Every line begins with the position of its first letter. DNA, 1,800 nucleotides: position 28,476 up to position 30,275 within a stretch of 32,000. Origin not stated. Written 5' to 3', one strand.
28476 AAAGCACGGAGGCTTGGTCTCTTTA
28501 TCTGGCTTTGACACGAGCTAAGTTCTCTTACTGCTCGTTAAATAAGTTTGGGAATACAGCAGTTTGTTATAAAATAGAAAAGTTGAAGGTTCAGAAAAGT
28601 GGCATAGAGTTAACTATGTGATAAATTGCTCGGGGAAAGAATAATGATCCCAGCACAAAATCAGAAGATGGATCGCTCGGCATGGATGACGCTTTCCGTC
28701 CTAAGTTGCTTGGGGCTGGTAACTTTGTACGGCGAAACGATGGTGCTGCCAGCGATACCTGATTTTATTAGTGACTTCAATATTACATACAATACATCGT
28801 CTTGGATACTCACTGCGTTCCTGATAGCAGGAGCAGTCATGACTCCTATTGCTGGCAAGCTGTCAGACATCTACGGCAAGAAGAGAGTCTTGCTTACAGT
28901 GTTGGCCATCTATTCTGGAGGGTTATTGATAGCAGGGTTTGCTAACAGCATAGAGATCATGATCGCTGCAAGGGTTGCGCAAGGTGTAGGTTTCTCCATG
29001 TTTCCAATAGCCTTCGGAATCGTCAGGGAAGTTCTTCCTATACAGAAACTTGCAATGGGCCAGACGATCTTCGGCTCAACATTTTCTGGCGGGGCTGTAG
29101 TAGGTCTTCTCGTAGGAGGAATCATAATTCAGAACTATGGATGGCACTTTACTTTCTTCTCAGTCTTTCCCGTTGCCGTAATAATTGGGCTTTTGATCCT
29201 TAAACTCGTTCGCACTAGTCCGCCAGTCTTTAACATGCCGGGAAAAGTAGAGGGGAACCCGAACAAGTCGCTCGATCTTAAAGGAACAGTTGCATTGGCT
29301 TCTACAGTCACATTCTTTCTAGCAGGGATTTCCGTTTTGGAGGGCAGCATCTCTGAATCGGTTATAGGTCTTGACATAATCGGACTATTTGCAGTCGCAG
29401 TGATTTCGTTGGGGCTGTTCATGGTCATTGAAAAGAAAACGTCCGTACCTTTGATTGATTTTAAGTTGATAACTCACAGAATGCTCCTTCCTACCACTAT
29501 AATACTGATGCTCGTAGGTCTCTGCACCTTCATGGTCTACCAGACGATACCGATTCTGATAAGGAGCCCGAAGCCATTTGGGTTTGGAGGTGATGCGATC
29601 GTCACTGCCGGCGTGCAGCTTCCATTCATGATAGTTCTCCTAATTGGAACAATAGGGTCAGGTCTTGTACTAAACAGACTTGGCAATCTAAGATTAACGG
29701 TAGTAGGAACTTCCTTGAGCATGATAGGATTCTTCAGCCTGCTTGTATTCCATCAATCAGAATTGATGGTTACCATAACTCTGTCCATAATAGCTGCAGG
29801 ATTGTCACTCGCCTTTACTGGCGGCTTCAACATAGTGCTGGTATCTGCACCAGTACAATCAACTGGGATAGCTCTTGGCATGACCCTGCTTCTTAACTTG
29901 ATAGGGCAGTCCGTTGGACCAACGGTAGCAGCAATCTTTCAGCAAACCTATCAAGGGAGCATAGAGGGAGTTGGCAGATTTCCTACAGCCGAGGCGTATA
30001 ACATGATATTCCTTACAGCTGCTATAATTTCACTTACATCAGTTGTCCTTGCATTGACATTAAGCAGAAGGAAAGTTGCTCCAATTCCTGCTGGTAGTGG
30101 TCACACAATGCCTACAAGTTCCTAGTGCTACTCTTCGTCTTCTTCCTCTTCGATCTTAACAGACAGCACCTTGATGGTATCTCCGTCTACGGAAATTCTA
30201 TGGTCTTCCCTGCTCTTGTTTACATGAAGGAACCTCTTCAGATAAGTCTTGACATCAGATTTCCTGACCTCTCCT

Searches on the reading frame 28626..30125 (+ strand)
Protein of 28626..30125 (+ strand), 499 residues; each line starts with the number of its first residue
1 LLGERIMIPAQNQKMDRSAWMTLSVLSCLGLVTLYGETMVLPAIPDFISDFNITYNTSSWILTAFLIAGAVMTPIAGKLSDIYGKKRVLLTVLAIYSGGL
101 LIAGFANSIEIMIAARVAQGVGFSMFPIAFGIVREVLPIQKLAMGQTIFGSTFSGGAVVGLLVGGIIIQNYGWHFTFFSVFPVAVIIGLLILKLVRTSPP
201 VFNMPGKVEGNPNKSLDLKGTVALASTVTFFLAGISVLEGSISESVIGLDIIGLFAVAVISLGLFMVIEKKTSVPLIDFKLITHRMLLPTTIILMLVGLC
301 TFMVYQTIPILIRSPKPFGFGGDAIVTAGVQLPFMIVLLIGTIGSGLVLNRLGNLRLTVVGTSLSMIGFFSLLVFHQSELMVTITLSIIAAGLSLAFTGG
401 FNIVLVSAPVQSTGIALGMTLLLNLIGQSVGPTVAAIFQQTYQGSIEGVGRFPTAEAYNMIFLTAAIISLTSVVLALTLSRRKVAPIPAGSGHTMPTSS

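Call 9: search_protein_families(library=pfam, proteins=[window:28626-30125:+], max_evalue=0.001)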
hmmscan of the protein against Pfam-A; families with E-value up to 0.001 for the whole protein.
window:28626-30125:+ (499 aa): 2 families
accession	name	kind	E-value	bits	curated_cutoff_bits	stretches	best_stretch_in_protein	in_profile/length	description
PF07690.21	MFS_1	-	5.9e-46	157.4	33.4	2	27-432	2-347/347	Major Facilitator Superfamily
PF00083.30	Sugar_tr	-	1.4e-07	31.2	22.3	1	57-199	47-195/452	Sugar (and other) transporter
